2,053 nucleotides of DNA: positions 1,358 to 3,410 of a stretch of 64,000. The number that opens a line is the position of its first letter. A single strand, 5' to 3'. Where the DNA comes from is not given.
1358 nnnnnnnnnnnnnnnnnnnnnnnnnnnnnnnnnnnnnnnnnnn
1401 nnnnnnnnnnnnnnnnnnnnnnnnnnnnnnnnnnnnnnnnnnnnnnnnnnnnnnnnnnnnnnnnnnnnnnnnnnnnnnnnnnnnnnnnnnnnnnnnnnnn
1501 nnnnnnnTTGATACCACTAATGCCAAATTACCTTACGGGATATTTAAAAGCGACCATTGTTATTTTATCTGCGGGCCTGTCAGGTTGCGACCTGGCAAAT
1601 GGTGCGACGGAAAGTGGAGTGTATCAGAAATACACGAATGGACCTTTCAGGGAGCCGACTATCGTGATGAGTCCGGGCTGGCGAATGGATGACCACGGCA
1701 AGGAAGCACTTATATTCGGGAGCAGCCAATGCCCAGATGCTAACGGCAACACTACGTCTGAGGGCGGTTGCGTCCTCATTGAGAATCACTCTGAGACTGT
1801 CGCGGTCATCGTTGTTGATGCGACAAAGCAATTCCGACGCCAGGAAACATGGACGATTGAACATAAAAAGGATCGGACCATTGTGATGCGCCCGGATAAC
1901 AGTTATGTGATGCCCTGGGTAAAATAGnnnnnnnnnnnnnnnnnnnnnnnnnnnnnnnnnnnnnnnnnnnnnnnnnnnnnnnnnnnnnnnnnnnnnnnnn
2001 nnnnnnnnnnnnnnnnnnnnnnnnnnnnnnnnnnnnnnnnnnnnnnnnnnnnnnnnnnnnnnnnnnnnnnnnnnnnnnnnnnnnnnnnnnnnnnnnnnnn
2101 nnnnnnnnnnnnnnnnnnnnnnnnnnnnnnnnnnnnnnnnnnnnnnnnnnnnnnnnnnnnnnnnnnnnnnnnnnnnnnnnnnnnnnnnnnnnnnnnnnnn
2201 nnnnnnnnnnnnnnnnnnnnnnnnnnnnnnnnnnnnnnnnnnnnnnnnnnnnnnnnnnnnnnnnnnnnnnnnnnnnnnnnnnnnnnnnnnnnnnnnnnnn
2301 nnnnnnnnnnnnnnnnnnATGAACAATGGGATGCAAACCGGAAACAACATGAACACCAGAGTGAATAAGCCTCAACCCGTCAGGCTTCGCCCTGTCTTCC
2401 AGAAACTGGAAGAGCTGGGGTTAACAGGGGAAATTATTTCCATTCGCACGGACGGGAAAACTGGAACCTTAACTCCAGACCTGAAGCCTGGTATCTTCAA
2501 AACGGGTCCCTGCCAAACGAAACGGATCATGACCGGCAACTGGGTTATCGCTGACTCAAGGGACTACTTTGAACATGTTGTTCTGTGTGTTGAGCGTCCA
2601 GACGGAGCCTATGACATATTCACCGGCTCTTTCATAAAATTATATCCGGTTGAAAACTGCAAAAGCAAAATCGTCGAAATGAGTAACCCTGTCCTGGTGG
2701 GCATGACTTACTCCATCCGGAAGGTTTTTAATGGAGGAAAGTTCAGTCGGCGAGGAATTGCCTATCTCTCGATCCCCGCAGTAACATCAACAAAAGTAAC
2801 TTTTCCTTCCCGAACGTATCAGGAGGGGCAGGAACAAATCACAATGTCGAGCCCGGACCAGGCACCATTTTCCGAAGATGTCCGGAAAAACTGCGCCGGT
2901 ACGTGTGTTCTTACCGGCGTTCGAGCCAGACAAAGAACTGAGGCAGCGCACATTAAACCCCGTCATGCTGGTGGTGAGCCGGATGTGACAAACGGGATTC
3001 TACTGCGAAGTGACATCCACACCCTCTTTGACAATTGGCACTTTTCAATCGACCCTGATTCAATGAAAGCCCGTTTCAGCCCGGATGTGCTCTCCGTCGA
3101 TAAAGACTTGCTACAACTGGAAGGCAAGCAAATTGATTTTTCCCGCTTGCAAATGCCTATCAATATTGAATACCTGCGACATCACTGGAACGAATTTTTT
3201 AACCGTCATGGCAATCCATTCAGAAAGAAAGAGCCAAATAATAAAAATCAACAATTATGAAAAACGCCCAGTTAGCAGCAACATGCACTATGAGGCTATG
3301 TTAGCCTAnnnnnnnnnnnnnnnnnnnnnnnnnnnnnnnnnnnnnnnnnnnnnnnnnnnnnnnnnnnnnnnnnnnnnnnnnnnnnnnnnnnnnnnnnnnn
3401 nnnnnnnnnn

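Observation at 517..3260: Two paralogous HNH-motif nuclease genes with interleaved small membrane/lipoprotein ORFs; possible frameshift at the first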

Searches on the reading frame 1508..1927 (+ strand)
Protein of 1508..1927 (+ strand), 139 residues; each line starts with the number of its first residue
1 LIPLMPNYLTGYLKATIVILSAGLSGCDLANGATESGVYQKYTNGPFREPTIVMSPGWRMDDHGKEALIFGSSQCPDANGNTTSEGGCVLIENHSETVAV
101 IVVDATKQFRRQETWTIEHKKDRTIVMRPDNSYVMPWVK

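Call 3: search_protein_families(library=pfam, proteins=[window:1508-1927:+], max_evalue=0.1)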
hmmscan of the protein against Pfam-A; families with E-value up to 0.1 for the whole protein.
window:1508-1927:+ (139 aa): 0 families

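Call 12: search_protein_families(library=padloc, proteins=[window:1520-1927:+], max_evalue=0.1)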
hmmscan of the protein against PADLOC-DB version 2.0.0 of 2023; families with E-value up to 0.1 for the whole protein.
window:1520-1927:+ (135 aa): 0 families

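Call 13: search_protein_families(library=ncbifam, proteins=[window:1520-1927:+], max_evalue=0.1)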
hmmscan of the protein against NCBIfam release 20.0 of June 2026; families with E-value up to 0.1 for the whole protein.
window:1520-1927:+ (135 aa): 0 families

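Call 67: search_protein_families(library=phrogs, proteins=[window:1520-1927:+], max_evalue=0.01)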
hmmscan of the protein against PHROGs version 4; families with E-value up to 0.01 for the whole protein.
window:1520-1927:+ (135 aa): 0 families

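Call 68: find_homologous_proteins(query=window:1520-1927:+)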
Query window:1520-1927:+ (135 aa): 6 proteins with E <= 0.001 among 12 candidates.
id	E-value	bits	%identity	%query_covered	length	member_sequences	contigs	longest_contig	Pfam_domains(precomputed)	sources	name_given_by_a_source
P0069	1.0e-87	309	100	100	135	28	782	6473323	-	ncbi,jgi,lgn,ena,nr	ncbi:hypothetical protein VBJ26_19860 [Enterobacter hormaechei]|jgi:hypothetical protein|nr:MULTISPE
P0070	2.9e-65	236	78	99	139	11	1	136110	-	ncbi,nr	ncbi:hypothetical protein DL738_11400 [Escherichia coli]|nr:hypothetical protein [Escherichia coli]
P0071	1.7e-61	224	86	87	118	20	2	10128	-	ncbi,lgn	ncbi:hypothetical protein ACN63D_004923 [Escherichia coli]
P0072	1.5e-60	221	74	100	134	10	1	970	-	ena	-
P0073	2.1e-51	191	85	73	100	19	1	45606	-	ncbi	ncbi:TPA: hypothetical protein ACWP2V_004578, partial [Escherichia coli]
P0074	1.1e-39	153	70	79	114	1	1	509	-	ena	-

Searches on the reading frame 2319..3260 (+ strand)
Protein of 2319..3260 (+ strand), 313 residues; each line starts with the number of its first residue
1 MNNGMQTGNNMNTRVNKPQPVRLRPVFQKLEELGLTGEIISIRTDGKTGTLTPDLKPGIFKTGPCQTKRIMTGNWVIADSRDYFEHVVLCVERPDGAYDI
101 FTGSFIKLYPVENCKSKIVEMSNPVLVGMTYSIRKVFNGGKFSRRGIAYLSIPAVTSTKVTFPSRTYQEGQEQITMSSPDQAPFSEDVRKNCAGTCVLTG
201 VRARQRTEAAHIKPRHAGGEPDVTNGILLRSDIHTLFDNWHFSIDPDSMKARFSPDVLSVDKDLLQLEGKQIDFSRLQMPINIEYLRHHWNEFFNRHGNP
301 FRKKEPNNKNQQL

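Call 3: search_protein_families(library=pfam, proteins=[window:2319-3260:+], max_evalue=0.1)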
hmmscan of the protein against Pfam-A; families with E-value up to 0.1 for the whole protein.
window:2319-3260:+ (313 aa): 1 family
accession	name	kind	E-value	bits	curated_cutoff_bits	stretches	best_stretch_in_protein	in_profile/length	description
PF13391.12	HNH_2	-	7.4e-13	48.6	21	1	196-245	1-66/66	HNH endonuclease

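Call 12: search_protein_families(library=padloc, proteins=[window:2319-3260:+], max_evalue=0.1)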
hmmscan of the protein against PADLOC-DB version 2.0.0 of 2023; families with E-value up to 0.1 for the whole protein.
window:2319-3260:+ (313 aa): 2 families
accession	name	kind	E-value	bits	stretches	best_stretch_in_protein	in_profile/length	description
PDLC03546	HNH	-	1.6e-06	25.4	1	171-293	149-276/282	Type II restriction enzyme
PDLC04132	HNH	-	0.00011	19.4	1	172-297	145-275/286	-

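Call 13: search_protein_families(library=ncbifam, proteins=[window:2319-3260:+], max_evalue=0.1)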
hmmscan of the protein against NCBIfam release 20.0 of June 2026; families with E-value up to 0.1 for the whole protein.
window:2319-3260:+ (313 aa): 2 families
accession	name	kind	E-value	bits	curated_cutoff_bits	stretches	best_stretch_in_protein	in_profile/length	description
NF045808.1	PT-DNA_restrict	exception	8.5e-07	28.4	180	1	207-294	193-283/284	phosphorothioated DNA-binding restriction endonuclease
NF045952.1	MAG4270_fam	hypoth_equivalog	0.03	13.4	53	0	222-245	300-323/366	MAG4270 family putative restriction endonuclease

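Call 15: search_solved_structures(query=window:2319-3260:+, max_evalue=1, show_alignments=2)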
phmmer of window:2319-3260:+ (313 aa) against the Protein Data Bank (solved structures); distinct sequences matched with E-value up to 1: 4.
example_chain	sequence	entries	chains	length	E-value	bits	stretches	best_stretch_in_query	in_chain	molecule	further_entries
6me0_C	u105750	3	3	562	0.11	14.9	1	184-235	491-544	Maturase reverse transcriptase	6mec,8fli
6yex_A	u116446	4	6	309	0.14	14.6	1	173-248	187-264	HNH endonuclease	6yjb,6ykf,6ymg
7ouu_A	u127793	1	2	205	0.43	13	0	157-196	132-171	Isoform 2 of Filamin-C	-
7ouv_A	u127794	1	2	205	0.43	13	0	157-196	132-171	Isoform 2 of Filamin-C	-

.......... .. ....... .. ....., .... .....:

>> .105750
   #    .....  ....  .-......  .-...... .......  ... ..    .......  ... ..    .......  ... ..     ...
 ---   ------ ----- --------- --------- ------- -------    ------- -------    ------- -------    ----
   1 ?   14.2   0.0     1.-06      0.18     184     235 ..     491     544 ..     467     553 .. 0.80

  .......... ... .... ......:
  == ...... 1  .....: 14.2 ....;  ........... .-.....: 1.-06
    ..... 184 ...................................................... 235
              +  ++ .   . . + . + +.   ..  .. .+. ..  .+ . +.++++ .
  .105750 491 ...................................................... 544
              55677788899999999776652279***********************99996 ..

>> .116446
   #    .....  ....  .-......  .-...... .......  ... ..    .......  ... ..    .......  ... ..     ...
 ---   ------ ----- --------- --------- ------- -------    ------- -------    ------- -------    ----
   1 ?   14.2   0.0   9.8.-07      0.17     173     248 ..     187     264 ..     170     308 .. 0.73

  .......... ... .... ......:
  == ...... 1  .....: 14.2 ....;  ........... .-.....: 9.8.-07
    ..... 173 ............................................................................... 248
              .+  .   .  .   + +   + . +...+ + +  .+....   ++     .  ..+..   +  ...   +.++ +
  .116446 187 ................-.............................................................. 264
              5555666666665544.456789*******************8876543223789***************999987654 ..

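Call 18: find_homologous_proteins(query=window:2319-3260:+)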
Query window:2319-3260:+ (313 aa): 13 proteins with E <= 0.001 among 843 candidates.
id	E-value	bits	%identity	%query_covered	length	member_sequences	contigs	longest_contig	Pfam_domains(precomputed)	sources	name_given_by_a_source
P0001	1.1e-201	687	98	97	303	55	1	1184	PF13391.13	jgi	-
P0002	2.1e-159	548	80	93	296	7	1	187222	PF13391.13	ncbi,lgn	-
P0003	8.2e-153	526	76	98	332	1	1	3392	PF13391.13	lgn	-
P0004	3.5e-147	508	77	94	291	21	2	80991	PF13391.13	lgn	-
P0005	6.5e-127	441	100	62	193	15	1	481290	PF13391.13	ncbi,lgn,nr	ncbi:HNH endonuclease [Klebsiella grimontii]|nr:HNH endonuclease signature motif containing protein 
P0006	1.3e-120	420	83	71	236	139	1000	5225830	PF13391.13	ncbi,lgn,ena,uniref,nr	ncbi:TPA: HNH endonuclease [Escherichia coli]|uniref:HNH endonuclease n=3 Tax=Enterobacterales TaxID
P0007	3.1e-91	324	56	92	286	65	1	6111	PF13391.13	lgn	-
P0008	2.5e-87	311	57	85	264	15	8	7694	PF13391.13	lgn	-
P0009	9.2e-86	306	53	89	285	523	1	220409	PF13391.13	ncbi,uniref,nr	ncbi:HNH endonuclease signature motif containing protein [Klebsiella quasipneumoniae]|uniref:HNH end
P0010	1.3e-81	292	78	56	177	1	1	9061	PF13391.13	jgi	jgi:hypothetical protein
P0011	2.4e-76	275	48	88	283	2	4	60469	PF13391.13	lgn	-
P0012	2.7e-69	252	79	47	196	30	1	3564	PF13391.13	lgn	-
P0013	2.2e-10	58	94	12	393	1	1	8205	-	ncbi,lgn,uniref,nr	ncbi:HNH endonuclease [Escherichia coli]|uniref:HNH endonuclease n=2 Tax=Enterobacteriaceae TaxID=54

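Call 33: predict_structure(alignment_id=A4)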
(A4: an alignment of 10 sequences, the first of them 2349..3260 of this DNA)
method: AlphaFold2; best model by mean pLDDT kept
length: 303 residues; sequences in the alignment: 10
mean_pLDDT: 46.4   pTM: 0.37
mean pLDDT of the five models: 46.4, 42.8, 40.8, 39.9, 38.9
residues with pLDDT >= 90: 0; 70-90: 16; 50-70: 114; < 50: 173
segments of 3 or more residues with pLDDT < 50: 1-13, 36-64, 129-135, 145-232, 264-277, 288-303
pLDDT, mean of each block of 10 residues (from residue 1): 34 58 67 48 26 33 47 69 68 68 65 65 57 51 44 26 29 40 33 31 28 27 34 51 59 59 43 45 53 40 31
secondary structure, 60 per line:
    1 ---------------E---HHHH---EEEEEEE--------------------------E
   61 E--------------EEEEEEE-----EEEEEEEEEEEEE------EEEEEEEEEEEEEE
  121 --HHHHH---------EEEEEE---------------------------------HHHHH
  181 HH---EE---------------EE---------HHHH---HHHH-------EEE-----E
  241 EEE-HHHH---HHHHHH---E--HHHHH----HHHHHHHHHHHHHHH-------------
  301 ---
elements in order: H20-23 E27-33 E76-82 E88-100 E107-120 H123-127 E137-142 H176-182 H214-217 H221-224 E232-234 E240-243 H245-248 H252-257 H264-268 H273-287

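Call 36: search_solved_structures(query=A4, max_evalue=10, show_alignments=3)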
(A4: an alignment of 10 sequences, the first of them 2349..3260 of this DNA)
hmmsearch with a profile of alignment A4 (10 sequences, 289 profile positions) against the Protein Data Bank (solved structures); distinct sequences matched with E-value up to 10: 3.
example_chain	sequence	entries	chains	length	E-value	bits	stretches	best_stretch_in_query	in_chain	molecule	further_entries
6yex_A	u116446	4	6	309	0.002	20.7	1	163-229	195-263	HNH endonuclease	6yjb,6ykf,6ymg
1wyz_A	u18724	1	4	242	0.84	12.1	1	94-177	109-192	putative S-adenosylmethionine-dependent methyltransferase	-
6me0_C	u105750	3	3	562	0.98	11.9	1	166-217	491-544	Maturase reverse transcriptase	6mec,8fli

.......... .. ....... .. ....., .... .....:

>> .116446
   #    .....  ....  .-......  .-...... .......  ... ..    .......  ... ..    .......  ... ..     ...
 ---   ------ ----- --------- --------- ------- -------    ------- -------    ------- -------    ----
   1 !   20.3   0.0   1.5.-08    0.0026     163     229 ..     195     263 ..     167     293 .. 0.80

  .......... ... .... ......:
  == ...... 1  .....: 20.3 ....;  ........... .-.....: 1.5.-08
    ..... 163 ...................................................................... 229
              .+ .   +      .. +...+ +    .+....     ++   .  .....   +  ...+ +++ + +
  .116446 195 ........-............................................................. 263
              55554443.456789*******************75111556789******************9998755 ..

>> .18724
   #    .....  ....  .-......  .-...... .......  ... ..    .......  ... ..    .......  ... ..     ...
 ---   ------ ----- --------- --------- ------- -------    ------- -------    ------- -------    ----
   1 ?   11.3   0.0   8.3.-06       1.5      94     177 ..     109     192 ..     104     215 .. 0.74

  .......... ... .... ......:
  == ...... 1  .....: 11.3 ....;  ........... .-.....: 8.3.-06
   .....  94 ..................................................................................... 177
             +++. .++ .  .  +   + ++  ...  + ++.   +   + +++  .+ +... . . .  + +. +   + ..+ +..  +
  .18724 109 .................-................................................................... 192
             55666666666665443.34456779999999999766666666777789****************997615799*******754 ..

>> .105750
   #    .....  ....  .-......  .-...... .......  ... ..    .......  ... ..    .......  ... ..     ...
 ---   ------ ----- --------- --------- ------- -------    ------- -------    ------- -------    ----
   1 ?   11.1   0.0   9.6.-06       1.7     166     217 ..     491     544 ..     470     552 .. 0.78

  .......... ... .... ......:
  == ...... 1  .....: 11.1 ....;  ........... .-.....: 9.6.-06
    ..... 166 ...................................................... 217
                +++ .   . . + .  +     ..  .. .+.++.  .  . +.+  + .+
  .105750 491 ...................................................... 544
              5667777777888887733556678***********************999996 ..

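Call 48: fold_search(model_id=the predicted structure, library=pdb)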
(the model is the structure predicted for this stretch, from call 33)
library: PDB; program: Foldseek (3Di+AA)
matches with E <= 10: 514; with E <= 0.001: 0
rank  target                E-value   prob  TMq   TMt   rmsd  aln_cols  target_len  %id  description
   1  9qiw_CJ               1.3e-01  0.18  0.11  0.12  16.3        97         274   12  Human pre-60S - State 3 (released 2025-04-30)
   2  8rl2_CJ               2.2e-01  0.14  0.11  0.11  16.2        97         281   12  Human pre-60S - State 5 (released 2025-01-15)
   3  8fl0_ND               2.8e-01  0.12  0.10  0.11  16.3        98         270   12  Human nucleolar pre-60S ribosomal subunit (State H) (released 2023-07-12)
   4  6nag_B                5.8e-01  0.10  0.07  0.06   6.2        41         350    7  X-ray structure of a secreted C11 cysteine protease from Bacteroides thetaiotaomicron "iotapain (released 2019-12-11)
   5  8ir3_T                5.8e-01  0.04  0.10  0.11  24.2       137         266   13  human nuclear pre-60S ribosomal particle - State B' (released 2023-08-09)
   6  5o7f_A                6.1e-01  0.11  0.08  0.07   8.5        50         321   18  Structure of the inactive T.maritima PDE (TM1595) D80N D154N mutant with GMP and Mn2+ (released 2017-10-25)
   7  3vhx_H                6.5e-01  0.12  0.10  0.26   5.2        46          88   13  The crystal structure of Arf6-MKLP1 (Mitotic kinesin-like protein 1) complex (released 2012-05-16)
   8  3iax_A                6.5e-01  0.12  0.08  0.06   6.6        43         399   16  The crystal structure of the TolB box of Colicin A in complex with TolB reveals important differences in the recruitme (released 2009-10-13)
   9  6nag_A                7.3e-01  0.08  0.07  0.06   5.8        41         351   10  X-ray structure of a secreted C11 cysteine protease from Bacteroides thetaiotaomicron "iotapain (released 2019-12-11)
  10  2ivz_A                7.3e-01  0.07  0.07  0.06   7.1        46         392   17  Structure of TolB in complex with a peptide of the colicin E9 T- domain (released 2006-08-16)
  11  6zqd_CJ               7.7e-01  0.13  0.08  0.10   6.2        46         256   11  Cryo-EM structure of the 90S pre-ribosome from Saccharomyces cerevisiae, state Post-A1 (released 2020-09-23)
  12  5l20_A                7.7e-01  0.07  0.07  0.14   5.6        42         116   12  Crystal Structure of a Clostripain (BT_0727) from Bacteroides thetaiotaomicron ATCC 29148 in Complex with Peptide Inhi (released 2017-08-02)
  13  4pwz_A                8.2e-01  0.08  0.08  0.06   6.8        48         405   14  Crystal structure of TolB protein from Yersinia pestis CO92 (released 2014-04-02)
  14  2ivz_C                8.2e-01  0.07  0.07  0.06   7.2        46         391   17  Structure of TolB in complex with a peptide of the colicin E9 T- domain (released 2006-08-16)
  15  8i9r_Cy               8.2e-01  0.05  0.08  0.10  12.4        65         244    8  Cryo-EM structure of a Chaetomium thermophilum pre-60S ribosomal subunit - State 5S RNP (released 2023-05-17)
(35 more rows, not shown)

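Call 53: search_protein_families(library=pfam, alignment_id=A4, max_evalue=5)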
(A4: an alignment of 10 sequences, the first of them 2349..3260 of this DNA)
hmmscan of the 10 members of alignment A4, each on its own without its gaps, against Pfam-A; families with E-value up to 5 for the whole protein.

A. member 1, window:2349-3260:+ (303 aa): 2 families
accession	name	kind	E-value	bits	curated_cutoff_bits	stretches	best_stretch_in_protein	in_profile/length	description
PF13391.12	HNH_2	-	7.2e-13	48.6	21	1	186-235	1-66/66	HNH endonuclease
PF01844.29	HNH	-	0.12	12.9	21.4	1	184-219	6-36/47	HNH endonuclease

B. families by the number of members that match (of 10 scanned): 4 families
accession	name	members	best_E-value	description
PF13391.12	HNH_2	10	7.2e-13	HNH endonuclease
PF01844.29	HNH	3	0.073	HNH endonuclease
PF07791.16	Imm11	2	0.0019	Immunity protein family (Imm11)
PF23090.1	MBTPS1_4th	2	0.097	MBTPS1, fourth GATase-like domain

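Call 67: search_protein_families(library=phrogs, proteins=[window:2349-3260:+], max_evalue=0.01)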
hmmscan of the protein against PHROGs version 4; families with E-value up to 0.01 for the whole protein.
window:2349-3260:+ (303 aa): 4 families
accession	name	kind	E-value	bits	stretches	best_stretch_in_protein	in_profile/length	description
phrog_23050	-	unknown function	2.3e-21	77.4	1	165-283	270-381/383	-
phrog_31713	-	unknown function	7.6e-14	52.5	1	141-237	166-260/292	-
phrog_21425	-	unknown function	6e-11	43.3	1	171-281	205-309/319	-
phrog_20585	-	unknown function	1.4e-10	41.7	1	163-287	215-332/337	-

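Call 69: search_protein_families(library=pfam, proteins=[P0002, P0003, P0004, P0007, P0008, P0009, P0011], max_evalue=1)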
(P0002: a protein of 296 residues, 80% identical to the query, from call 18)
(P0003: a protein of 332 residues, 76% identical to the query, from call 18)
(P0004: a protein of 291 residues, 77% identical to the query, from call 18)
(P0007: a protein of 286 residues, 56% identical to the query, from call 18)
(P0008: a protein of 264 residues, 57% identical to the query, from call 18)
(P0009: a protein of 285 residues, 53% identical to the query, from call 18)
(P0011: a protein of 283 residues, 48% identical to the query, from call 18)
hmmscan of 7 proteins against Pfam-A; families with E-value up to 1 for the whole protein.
P0002 (296 aa): 1 family
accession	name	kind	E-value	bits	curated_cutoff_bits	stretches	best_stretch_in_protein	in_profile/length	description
PF13391.12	HNH_2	-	2.6e-12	46.8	21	1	182-231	1-66/66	HNH endonuclease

P0003 (332 aa): 1 family
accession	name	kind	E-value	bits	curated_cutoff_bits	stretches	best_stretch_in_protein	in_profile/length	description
PF13391.12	HNH_2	-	6.5e-11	42.4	21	1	220-269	1-66/66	HNH endonuclease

P0004 (291 aa): 1 family
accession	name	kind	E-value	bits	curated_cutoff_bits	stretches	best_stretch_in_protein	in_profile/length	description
PF13391.12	HNH_2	-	5.8e-12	45.7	21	1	180-229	1-66/66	HNH endonuclease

P0007 (286 aa): 2 families
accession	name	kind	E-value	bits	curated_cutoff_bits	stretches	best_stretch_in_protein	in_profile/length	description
PF13391.12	HNH_2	-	3e-12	46.6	21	1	180-229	1-66/66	HNH endonuclease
PF07791.16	Imm11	-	0.0019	18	22.1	1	167-265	4-81/194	Immunity protein family (Imm11)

P0008 (264 aa): 2 families
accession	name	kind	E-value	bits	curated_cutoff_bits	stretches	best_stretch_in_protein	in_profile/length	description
PF13391.12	HNH_2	-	3.2e-12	46.5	21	1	158-207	1-66/66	HNH endonuclease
PF07791.16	Imm11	-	0.0063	16.3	22.1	1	145-243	4-81/194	Immunity protein family (Imm11)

P0009 (285 aa): 2 families
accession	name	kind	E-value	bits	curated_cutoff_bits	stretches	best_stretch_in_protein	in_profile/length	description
PF13391.12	HNH_2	-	1.8e-12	47.4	21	1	180-229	1-66/66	HNH endonuclease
PF23090.1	MBTPS1_4th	-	0.15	11.9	27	1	217-259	5-44/275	MBTPS1, fourth GATase-like domain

P0011 (283 aa): 2 families
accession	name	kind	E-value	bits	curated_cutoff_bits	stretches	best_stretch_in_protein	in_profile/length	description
PF13391.12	HNH_2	-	2.9e-12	46.7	21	1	175-224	1-66/66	HNH endonuclease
PF23090.1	MBTPS1_4th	-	0.097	12.5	27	1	212-257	5-47/275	MBTPS1, fourth GATase-like domain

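Call 70: find_encoding_contigs(protein=P0011, flank=5000, max_places=2)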
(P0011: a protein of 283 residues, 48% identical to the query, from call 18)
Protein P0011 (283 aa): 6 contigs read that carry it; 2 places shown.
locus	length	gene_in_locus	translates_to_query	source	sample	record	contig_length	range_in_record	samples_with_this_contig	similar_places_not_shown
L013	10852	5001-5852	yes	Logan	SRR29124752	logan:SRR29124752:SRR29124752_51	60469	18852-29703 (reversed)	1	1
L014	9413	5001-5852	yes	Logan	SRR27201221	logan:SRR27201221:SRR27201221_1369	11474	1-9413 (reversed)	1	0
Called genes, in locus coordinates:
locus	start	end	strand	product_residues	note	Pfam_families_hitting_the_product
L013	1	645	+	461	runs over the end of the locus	-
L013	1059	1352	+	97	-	PF01381:HTH_3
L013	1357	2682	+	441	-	PF13657:Couple_hipA, PF07804:HipA_C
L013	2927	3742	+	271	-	PF13391:HNH_2 (weak)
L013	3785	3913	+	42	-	-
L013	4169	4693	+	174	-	-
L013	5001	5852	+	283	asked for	PF13391:HNH_2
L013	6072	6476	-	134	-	PF22470:Histone_HNS_N, PF00816:Histone_HNS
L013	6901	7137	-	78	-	-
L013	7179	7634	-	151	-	-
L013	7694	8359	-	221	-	PF21818:DUF6884 (weak)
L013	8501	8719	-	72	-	-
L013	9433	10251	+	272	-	PF13708:DUF4942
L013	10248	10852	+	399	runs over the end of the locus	PF19220:Rod_CreS (faint), PF23649:FKBP15 (faint), PF05911:FPP (weak)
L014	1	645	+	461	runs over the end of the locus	-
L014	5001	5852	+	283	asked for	PF13391:HNH_2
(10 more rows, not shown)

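Call 71: find_encoding_contigs(protein=P0007, flank=5000, max_places=2)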
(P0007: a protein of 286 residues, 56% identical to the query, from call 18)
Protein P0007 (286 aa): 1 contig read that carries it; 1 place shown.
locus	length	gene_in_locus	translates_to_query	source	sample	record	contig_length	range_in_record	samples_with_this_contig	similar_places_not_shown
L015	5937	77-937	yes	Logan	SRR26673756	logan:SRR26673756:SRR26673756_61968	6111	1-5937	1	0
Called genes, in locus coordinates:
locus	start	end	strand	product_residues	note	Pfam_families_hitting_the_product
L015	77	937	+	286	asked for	PF13391:HNH_2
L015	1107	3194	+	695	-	-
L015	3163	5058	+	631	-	-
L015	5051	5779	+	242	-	-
